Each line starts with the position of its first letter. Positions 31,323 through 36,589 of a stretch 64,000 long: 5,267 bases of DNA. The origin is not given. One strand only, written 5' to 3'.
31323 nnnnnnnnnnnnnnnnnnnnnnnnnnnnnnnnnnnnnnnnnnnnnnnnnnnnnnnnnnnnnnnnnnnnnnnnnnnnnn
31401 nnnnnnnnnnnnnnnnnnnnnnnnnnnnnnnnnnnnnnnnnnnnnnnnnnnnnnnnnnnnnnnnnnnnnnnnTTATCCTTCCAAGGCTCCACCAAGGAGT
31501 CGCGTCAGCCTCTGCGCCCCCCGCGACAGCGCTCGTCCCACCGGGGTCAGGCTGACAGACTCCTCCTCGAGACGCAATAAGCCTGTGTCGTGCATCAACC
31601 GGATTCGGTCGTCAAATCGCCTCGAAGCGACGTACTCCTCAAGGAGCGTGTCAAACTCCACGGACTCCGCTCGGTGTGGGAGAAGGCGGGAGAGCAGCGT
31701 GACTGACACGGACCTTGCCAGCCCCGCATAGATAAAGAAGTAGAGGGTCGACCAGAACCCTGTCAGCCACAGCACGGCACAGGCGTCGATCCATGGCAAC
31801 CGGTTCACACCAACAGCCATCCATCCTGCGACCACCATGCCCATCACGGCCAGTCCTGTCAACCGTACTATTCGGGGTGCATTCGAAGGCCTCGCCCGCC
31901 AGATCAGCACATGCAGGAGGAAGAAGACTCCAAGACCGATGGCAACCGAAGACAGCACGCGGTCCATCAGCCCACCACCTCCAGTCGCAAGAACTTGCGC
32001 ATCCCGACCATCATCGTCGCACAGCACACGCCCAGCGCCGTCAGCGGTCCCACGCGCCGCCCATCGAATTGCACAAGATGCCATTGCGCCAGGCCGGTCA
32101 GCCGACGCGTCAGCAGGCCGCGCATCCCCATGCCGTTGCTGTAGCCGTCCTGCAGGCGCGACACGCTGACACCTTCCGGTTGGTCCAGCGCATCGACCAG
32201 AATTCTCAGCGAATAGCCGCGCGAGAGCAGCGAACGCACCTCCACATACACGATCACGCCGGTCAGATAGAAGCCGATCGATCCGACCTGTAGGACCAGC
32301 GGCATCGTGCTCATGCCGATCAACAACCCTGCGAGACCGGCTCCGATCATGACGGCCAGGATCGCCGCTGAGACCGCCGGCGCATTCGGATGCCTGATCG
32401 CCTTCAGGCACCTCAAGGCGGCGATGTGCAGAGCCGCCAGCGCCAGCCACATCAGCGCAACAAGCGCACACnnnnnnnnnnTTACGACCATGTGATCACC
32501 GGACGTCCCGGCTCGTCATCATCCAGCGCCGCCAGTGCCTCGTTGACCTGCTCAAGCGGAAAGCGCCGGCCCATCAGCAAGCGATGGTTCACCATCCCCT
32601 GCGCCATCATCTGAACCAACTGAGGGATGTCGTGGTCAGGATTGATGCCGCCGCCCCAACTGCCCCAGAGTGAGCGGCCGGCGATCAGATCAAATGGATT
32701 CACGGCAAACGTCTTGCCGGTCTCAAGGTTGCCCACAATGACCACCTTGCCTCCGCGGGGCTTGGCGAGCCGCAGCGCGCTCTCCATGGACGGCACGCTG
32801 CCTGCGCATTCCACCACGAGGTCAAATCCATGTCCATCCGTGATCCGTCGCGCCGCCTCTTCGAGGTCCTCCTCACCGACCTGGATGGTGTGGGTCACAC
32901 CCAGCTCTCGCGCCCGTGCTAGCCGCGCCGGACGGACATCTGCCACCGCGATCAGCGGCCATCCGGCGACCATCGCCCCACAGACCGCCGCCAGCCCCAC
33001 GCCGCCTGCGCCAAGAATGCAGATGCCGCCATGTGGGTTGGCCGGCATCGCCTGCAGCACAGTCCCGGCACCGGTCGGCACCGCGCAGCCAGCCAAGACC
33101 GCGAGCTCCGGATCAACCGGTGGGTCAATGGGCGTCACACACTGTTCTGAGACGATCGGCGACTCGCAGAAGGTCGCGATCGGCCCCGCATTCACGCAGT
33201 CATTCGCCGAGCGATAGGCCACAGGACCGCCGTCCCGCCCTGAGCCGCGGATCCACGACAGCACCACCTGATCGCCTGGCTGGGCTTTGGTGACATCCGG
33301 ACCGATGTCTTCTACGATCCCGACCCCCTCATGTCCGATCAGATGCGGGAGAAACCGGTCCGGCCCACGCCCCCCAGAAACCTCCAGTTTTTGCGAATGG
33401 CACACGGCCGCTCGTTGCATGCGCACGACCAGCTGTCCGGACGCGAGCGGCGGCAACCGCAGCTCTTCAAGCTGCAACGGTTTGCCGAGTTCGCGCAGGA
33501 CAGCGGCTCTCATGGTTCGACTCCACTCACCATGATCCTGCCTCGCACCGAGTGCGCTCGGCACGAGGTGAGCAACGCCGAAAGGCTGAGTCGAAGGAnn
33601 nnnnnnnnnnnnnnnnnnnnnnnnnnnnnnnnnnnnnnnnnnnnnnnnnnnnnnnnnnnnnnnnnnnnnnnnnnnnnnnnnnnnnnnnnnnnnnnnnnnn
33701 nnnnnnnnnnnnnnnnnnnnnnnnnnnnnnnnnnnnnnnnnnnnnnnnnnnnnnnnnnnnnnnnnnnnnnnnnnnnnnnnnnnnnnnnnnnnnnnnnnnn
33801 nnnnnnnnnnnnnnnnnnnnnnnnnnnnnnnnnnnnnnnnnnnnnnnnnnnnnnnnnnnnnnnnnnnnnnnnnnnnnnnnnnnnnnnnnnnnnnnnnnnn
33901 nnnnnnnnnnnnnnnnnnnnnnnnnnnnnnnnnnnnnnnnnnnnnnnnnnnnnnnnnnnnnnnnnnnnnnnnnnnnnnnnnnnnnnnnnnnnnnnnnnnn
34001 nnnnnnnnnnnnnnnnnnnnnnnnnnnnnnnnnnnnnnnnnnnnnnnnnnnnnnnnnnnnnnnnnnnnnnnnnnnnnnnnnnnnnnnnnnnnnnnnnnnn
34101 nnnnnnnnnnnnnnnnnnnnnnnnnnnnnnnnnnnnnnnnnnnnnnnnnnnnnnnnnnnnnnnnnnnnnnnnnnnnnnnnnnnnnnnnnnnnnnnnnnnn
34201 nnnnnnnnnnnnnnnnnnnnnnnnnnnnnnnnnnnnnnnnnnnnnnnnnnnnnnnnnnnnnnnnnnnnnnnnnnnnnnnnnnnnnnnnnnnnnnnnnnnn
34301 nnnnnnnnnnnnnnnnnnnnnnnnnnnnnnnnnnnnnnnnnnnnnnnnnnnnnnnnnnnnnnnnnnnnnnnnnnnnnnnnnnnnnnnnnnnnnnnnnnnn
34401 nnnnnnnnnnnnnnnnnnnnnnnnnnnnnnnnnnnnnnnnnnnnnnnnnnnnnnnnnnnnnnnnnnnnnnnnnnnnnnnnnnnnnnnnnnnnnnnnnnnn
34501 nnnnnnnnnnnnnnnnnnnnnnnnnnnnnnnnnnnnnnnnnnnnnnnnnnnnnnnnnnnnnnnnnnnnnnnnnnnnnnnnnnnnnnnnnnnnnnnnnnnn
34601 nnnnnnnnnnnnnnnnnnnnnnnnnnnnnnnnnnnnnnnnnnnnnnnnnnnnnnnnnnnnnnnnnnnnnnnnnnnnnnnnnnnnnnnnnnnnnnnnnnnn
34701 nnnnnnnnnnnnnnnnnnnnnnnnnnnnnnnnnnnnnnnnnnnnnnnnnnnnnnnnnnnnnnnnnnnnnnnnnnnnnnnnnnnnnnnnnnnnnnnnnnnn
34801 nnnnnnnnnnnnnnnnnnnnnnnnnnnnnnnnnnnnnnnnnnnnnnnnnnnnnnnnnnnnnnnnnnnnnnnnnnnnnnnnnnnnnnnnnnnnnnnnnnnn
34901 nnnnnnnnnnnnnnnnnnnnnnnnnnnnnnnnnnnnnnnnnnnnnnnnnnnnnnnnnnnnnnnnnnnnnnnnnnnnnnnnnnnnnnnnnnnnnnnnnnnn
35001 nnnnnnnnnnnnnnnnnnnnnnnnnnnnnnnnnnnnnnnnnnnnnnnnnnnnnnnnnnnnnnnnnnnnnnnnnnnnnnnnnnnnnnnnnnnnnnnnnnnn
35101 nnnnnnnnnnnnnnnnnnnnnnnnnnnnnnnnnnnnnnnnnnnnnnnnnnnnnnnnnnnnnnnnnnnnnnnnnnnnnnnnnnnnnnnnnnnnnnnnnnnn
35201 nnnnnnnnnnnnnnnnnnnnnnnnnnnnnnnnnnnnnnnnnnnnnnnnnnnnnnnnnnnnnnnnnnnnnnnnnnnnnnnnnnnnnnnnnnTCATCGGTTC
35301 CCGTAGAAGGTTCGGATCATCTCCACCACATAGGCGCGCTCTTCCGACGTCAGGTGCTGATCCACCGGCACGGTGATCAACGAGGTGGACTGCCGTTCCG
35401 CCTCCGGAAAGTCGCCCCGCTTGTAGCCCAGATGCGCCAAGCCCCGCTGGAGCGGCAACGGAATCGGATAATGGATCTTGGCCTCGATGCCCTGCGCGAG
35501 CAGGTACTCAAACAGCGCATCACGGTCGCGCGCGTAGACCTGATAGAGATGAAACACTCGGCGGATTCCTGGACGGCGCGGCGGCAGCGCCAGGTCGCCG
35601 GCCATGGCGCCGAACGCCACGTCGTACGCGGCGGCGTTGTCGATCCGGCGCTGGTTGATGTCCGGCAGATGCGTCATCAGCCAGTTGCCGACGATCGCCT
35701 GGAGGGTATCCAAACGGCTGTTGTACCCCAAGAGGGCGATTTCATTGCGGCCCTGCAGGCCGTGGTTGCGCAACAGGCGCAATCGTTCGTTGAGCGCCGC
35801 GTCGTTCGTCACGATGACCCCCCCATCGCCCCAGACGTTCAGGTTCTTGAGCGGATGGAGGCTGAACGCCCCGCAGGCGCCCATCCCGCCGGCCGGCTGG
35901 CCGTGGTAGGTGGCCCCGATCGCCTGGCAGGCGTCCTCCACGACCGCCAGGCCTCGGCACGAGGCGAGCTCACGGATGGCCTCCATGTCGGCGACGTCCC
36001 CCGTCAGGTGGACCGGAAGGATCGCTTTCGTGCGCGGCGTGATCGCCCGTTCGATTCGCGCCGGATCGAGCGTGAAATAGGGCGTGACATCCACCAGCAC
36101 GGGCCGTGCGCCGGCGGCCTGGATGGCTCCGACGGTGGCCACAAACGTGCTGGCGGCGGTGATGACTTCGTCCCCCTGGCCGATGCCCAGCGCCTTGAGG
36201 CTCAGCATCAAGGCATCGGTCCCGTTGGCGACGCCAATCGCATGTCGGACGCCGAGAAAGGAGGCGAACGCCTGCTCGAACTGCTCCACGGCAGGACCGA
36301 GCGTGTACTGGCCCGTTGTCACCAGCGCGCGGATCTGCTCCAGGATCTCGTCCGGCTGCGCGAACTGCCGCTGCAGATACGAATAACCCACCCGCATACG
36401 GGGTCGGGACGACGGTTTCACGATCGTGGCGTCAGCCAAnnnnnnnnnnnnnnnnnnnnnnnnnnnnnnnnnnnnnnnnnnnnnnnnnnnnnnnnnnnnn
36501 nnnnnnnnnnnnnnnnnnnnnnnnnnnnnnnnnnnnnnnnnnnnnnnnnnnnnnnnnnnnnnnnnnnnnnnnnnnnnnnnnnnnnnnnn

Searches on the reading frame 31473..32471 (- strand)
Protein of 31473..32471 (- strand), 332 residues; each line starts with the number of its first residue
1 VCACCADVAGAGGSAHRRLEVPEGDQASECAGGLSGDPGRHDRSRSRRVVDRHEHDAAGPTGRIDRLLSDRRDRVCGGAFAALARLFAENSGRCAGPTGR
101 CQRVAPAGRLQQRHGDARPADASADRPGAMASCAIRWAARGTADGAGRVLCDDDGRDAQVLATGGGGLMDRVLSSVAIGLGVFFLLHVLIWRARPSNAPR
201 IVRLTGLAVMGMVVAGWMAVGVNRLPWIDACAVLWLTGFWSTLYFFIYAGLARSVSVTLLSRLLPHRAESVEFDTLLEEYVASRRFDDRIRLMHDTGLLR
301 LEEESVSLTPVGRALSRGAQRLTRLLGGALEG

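Call 8: search_protein_families(library=pfam, proteins=[window:31473-32471:-], max_evalue=0.00001)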
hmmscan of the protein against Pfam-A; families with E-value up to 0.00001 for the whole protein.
window:31473-32471:- (332 aa): 0 families

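Call 78: search_protein_families(library=pfam, proteins=[window:31473-32471:-], max_evalue=0.05)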
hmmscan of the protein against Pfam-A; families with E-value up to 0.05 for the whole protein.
window:31473-32471:- (332 aa): 1 family
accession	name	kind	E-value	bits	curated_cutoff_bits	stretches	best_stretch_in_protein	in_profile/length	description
PF06969.22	HemN_C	-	0.019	15.4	24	1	284-315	36-67/67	HemN C-terminal domain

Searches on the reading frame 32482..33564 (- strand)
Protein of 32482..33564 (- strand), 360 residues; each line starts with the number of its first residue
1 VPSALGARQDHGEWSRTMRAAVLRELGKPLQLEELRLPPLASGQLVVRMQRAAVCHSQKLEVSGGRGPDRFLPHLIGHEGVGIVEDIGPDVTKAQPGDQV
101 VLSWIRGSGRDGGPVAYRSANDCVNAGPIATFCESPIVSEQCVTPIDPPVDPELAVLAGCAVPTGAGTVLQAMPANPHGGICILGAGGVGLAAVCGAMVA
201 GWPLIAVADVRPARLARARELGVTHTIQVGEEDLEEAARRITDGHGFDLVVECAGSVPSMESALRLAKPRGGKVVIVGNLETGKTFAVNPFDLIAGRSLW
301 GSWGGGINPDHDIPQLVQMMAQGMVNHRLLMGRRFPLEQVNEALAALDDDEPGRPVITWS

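Call 8: search_protein_families(library=pfam, proteins=[window:32482-33564:-], max_evalue=0.00001)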
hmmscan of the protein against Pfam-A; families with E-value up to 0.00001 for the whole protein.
window:32482-33564:- (360 aa): 3 families
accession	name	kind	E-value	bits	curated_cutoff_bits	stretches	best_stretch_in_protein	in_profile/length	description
PF00107.32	ADH_zinc_N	-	8.2e-25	87.7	31.8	1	188-321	1-128/129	Zinc-binding dehydrogenase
PF08240.17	ADH_N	-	1.4e-12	48.2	23.5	1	42-146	2-102/104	Alcohol dehydrogenase GroES-like domain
PF13602.12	ADH_zinc_N_2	-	1.4e-10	42.6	27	1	221-348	1-124/134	Zinc-binding dehydrogenase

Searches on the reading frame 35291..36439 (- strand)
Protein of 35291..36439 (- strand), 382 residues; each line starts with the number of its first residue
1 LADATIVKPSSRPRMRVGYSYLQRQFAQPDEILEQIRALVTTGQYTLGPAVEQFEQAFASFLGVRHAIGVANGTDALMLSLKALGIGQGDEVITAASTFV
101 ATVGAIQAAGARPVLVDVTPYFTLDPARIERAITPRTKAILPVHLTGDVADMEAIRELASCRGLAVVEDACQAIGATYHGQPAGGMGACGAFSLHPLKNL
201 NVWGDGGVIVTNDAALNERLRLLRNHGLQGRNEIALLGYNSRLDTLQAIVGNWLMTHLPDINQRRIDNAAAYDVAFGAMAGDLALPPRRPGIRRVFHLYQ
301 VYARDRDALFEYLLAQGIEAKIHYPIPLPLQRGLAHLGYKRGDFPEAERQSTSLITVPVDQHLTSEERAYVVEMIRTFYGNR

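Call 8: search_protein_families(library=pfam, proteins=[window:35291-36439:-], max_evalue=0.00001)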
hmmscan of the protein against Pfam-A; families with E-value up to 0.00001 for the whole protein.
window:35291-36439:- (382 aa): 4 families
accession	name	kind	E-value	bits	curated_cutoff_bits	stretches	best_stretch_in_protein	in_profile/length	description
PF01041.23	DegT_DnrJ_EryC1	-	4.9e-108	362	19.8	1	30-375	5-359/360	DegT/DnrJ/EryC1/StrS aminotransferase family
PF01053.26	Cys_Met_Meta_PP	-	3.5e-08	32.9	27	1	48-175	51-179/381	Cys/Met metabolism PLP-dependent enzyme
PF01212.27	Beta_elim_lyase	-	4.8e-08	33.1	27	1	35-227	18-227/288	Beta-eliminating lyase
PF00266.25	Aminotran_5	-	1.1e-07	31.6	21.5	1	34-175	24-181/371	Aminotransferase class-V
